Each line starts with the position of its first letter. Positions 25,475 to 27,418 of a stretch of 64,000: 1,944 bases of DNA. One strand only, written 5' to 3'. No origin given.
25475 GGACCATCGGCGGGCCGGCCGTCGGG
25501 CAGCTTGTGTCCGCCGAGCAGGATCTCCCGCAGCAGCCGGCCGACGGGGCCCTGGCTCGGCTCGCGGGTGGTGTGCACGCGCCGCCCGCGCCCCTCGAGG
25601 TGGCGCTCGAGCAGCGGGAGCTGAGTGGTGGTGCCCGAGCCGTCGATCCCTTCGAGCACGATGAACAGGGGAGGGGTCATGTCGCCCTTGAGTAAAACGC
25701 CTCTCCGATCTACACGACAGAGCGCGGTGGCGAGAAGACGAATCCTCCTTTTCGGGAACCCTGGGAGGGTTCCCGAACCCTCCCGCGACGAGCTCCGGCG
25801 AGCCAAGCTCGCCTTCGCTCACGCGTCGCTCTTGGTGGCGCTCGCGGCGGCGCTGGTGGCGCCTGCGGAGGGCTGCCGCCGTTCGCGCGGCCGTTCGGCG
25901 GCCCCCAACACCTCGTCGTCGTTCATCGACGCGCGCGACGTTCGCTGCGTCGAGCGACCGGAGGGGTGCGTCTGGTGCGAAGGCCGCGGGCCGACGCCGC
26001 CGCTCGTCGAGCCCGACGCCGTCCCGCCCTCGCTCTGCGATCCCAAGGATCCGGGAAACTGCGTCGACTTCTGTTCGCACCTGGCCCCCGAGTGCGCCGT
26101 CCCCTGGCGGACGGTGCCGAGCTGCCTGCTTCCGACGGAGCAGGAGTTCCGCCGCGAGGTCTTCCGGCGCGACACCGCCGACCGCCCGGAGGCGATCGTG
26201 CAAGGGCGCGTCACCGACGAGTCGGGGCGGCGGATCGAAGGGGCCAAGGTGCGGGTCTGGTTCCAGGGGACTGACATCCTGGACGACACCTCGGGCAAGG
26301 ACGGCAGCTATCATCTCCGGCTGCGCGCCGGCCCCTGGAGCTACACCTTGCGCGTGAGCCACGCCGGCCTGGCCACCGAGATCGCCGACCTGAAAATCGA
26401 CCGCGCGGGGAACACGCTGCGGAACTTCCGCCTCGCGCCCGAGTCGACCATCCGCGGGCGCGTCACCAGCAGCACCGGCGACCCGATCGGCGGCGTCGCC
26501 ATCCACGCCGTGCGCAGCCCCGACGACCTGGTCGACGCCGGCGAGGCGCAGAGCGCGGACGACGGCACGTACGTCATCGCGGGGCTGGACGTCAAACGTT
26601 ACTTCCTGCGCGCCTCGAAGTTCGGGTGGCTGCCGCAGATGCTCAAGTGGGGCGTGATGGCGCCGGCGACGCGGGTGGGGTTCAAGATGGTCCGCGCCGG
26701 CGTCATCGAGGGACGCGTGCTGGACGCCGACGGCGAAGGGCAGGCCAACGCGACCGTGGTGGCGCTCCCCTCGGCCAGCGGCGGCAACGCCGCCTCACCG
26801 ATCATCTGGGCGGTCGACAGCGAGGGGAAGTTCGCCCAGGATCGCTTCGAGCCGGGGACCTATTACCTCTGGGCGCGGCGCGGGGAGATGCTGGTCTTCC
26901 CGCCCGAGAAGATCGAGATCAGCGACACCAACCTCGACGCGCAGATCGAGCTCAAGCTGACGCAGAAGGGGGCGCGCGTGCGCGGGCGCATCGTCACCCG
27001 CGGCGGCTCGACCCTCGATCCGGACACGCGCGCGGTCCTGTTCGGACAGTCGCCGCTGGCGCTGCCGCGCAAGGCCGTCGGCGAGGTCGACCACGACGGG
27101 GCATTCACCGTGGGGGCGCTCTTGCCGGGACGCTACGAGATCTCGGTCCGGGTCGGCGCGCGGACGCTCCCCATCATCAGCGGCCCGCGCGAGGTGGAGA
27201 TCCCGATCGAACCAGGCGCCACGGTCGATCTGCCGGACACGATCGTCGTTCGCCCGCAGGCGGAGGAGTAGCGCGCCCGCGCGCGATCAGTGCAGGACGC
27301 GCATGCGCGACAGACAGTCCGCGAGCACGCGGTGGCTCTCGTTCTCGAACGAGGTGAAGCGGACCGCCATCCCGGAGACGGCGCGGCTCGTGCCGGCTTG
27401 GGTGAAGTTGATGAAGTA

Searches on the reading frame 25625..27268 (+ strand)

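Call 60: search_protein_families(library=pfam, proteins=[window:25625-27268:+])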
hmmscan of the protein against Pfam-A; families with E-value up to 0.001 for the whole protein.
window:25625-27268:+ (548 aa): 4 families
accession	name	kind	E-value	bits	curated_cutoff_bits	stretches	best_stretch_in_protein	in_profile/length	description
PF13620.12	CarboxypepD_reg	-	3.9e-33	114.1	32.3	3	275-340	1-64/82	Carboxypeptidase regulatory-like domain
PF13715.12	CarbopepD_reg_2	-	2.8e-10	40.5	32.2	1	192-273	1-79/88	CarboxypepD_reg-like domain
PF25020.1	TTR_TEN1-4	-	2.9e-06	27.6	27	0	273-316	6-45/86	Teneurin TTR-like domain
PF00775.27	Dioxygenase_C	-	0.00012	22.1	27.3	0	189-213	29-53/182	Dioxygenase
